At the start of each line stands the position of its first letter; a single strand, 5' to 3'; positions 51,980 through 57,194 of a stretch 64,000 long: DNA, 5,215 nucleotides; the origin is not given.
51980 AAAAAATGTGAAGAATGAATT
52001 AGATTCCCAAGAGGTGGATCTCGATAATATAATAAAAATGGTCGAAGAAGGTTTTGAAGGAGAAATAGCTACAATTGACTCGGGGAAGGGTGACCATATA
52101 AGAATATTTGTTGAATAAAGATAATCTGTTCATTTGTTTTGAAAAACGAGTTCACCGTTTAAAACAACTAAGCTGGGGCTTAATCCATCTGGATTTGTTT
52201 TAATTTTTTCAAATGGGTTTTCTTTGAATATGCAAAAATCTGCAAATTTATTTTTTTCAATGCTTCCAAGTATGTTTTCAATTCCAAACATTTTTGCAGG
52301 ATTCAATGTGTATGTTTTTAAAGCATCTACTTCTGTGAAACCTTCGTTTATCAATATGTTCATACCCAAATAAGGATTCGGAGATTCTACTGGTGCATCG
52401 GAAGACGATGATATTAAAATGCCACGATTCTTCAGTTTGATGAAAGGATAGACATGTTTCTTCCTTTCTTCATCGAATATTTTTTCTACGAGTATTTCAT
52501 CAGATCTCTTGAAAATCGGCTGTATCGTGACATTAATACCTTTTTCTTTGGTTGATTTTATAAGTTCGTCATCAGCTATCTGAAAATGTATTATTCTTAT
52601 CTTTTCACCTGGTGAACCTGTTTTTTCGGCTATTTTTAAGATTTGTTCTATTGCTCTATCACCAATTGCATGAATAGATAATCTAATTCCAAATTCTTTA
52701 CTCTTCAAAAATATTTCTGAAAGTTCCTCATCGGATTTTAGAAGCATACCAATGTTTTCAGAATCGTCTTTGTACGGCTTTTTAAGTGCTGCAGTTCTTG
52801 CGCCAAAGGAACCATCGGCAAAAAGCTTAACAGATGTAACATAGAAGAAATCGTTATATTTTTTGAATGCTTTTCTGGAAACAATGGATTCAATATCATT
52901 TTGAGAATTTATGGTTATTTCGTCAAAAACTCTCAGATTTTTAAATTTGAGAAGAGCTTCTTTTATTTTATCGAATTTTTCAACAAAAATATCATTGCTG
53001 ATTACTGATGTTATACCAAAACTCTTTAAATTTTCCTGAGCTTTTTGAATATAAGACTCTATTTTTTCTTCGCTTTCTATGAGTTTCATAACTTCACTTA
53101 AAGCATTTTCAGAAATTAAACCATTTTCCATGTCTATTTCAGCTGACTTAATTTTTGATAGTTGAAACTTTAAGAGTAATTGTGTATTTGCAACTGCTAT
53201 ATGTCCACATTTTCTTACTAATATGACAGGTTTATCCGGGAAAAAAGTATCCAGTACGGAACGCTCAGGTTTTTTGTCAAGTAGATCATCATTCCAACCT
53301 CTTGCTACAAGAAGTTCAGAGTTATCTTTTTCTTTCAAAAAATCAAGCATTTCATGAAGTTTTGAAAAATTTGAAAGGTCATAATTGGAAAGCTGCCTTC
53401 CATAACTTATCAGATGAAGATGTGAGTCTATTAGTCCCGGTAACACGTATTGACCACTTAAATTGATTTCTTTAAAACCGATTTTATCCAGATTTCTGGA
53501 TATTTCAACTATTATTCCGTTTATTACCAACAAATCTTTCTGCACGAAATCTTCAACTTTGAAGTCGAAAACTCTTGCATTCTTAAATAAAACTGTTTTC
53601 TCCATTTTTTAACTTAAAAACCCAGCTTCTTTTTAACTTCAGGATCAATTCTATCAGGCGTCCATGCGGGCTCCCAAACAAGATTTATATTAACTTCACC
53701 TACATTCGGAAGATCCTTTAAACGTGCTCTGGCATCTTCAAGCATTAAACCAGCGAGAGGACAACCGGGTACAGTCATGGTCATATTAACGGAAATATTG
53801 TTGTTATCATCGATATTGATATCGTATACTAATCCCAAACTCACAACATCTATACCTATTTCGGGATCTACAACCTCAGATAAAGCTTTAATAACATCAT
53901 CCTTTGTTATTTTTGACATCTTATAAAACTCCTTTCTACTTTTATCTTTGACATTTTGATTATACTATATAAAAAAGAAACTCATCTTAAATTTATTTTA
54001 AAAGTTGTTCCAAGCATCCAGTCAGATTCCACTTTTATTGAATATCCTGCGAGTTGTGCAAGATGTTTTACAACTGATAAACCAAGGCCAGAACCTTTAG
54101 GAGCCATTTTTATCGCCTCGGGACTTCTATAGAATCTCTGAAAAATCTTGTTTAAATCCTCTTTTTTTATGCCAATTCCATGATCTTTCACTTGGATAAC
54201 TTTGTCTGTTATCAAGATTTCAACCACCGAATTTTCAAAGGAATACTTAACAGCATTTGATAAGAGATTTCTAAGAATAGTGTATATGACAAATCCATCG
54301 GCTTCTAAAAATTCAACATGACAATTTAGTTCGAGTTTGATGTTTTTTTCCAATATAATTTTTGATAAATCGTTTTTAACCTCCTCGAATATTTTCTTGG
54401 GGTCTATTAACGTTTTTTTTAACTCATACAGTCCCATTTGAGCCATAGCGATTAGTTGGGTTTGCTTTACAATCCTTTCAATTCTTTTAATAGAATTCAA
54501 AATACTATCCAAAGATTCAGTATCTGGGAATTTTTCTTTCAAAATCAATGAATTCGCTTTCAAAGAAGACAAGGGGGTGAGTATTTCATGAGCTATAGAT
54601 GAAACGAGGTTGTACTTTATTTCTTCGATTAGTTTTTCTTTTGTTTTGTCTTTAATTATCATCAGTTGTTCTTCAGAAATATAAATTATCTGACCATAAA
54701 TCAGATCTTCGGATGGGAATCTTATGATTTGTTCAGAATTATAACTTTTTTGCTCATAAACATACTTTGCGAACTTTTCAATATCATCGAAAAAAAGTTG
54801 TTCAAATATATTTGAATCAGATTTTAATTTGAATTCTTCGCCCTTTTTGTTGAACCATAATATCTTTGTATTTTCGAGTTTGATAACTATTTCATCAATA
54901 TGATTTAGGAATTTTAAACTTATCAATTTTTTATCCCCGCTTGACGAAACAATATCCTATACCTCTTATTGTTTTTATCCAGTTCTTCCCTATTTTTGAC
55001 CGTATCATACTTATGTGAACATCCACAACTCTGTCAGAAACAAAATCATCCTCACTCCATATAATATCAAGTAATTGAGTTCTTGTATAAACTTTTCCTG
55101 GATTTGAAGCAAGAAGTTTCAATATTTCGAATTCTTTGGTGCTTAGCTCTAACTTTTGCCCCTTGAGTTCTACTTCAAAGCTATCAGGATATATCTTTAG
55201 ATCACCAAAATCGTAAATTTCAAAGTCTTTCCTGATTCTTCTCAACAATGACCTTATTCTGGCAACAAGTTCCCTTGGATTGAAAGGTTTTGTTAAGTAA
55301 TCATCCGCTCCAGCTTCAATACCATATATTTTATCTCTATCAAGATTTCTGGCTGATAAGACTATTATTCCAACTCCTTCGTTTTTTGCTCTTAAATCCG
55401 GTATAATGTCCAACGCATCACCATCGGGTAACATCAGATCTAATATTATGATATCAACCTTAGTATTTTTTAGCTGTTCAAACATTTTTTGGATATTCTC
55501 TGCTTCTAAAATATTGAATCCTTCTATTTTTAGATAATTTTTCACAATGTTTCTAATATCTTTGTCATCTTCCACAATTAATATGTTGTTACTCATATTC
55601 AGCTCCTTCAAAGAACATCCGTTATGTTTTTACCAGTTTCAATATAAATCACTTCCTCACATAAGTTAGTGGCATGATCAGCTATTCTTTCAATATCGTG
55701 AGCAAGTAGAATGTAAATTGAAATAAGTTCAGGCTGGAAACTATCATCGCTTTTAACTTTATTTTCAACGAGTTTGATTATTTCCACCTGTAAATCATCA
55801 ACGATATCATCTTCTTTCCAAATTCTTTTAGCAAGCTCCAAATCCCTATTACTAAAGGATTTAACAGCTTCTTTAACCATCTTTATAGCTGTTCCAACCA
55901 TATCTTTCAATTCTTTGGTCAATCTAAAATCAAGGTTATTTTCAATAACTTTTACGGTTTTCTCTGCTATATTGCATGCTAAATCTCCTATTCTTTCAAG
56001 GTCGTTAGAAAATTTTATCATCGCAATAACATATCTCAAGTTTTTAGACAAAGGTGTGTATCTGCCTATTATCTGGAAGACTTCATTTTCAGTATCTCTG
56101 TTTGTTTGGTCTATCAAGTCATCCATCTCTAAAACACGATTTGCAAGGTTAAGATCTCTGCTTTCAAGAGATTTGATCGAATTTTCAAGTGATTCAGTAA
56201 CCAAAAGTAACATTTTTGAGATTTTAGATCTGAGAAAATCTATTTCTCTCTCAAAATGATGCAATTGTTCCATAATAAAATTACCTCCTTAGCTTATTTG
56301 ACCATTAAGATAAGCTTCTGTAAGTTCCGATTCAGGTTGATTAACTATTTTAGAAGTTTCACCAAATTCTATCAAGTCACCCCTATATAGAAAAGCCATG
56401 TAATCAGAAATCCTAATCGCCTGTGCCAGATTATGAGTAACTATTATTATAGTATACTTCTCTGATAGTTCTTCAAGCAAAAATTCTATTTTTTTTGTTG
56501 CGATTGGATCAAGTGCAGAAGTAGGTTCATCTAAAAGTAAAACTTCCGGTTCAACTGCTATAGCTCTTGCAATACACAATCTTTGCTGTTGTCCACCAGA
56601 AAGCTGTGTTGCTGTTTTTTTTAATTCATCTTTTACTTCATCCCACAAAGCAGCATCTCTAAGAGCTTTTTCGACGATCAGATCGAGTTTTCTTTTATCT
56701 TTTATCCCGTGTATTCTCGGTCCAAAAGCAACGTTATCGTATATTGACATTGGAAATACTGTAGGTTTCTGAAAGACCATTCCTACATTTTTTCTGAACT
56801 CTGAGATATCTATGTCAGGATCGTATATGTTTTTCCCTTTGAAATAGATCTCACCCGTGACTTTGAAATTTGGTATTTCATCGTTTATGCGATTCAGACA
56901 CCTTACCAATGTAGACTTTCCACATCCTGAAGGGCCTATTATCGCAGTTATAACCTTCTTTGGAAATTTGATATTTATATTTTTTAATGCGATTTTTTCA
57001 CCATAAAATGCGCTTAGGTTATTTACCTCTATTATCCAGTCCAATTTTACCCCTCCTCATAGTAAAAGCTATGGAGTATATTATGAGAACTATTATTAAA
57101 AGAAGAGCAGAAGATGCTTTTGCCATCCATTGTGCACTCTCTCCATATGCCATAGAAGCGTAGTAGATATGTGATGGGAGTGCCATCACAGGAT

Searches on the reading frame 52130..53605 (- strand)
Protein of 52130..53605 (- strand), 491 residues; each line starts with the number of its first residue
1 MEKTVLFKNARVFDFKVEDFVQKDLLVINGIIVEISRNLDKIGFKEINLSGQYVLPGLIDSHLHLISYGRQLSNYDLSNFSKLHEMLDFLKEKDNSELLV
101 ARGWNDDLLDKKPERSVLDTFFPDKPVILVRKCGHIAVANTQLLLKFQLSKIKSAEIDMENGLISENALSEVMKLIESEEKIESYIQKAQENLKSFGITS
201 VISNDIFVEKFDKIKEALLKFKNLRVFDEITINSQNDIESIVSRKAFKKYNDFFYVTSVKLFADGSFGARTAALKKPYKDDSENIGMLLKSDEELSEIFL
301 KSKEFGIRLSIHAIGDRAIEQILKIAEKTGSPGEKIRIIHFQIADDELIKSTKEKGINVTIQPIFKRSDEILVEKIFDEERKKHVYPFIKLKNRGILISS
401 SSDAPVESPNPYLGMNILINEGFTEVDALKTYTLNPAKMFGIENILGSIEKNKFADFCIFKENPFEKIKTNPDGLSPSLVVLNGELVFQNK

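Call 16: search_protein_families(library=pfam, proteins=[window:52130-53605:-], max_evalue=0.00001)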
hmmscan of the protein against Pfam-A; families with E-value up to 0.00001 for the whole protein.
window:52130-53605:- (491 aa): 2 families
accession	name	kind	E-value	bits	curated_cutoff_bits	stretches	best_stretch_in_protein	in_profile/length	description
PF07969.17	Amidohydro_3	-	2e-61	209.4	29.7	1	45-488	1-472/472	Amidohydrolase family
PF01979.26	Amidohydro_1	-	1.7e-20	74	25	1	270-487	135-345/345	Amidohydrolase family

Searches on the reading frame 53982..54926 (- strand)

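Call 16: search_protein_families(library=pfam, proteins=[window:53982-54926:-], max_evalue=0.00001)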
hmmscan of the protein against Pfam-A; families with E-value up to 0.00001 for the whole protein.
window:53982-54926:- (314 aa): 2 families
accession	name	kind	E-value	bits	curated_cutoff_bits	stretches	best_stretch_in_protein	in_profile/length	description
PF02518.31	HATPase_c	-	5e-22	78.9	26.4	1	214-313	6-107/111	Histidine kinase-, DNA gyrase B-, and HSP90-like ATPase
PF00512.31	HisKA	-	5.9e-09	36.3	26.9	1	106-160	4-61/66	His Kinase A (phospho-acceptor) domain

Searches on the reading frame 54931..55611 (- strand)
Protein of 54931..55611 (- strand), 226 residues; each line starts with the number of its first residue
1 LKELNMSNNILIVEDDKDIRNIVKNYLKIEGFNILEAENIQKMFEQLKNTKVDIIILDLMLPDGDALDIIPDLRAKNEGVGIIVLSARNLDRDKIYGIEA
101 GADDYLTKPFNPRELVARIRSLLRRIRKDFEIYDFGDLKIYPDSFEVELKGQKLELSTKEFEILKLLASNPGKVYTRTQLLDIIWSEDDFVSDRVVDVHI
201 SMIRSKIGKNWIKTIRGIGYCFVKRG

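Call 73: search_protein_families(library=pfam, proteins=[window:54931-55611:-], max_evalue=1e-8)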
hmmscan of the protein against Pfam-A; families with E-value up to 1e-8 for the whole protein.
window:54931-55611:- (226 aa): 2 families
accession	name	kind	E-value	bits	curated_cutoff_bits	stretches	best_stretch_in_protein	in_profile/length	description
PF00072.30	Response_reg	-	2.5e-28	98.9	30.2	1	10-120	1-111/111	Response regulator receiver domain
PF00486.34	Trans_reg_C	-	3.6e-26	91.5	26.2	1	151-222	1-77/77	Transcriptional regulatory protein, C terminal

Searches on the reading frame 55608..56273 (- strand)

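Call 73: search_protein_families(library=pfam, proteins=[window:55608-56273:-], max_evalue=1e-8)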
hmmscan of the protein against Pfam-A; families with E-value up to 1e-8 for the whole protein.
window:55608-56273:- (221 aa): 1 family
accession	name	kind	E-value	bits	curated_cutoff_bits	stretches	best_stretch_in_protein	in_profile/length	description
PF01895.24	PhoU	-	9.9e-45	151.3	23.5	2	18-105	1-88/89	PhoU domain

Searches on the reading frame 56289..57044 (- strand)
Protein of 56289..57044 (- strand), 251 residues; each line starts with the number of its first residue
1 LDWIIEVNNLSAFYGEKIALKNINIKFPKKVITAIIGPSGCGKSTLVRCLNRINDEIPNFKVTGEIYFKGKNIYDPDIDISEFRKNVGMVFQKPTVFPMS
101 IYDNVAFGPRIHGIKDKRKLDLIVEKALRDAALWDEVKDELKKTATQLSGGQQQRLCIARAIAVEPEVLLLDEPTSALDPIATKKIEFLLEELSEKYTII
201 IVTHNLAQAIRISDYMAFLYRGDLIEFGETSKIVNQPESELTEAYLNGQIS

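Call 73: search_protein_families(library=pfam, proteins=[window:56289-57044:-], max_evalue=1e-8)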
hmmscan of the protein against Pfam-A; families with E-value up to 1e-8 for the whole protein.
window:56289-57044:- (251 aa): 3 families
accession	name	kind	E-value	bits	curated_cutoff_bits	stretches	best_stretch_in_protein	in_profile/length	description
PF00005.33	ABC_tran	-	3.7e-34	118.7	25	1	20-176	1-137/137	ABC transporter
PF13304.12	AAA_21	-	9.3e-15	55.9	27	0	119-206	208-300/304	AAA domain, putative AbiEii toxin, Type IV TA system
PF02463.25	SMC_N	-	5.8e-09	36.1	40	0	22-208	17-201/220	RecF/RecN/SMC N terminal domain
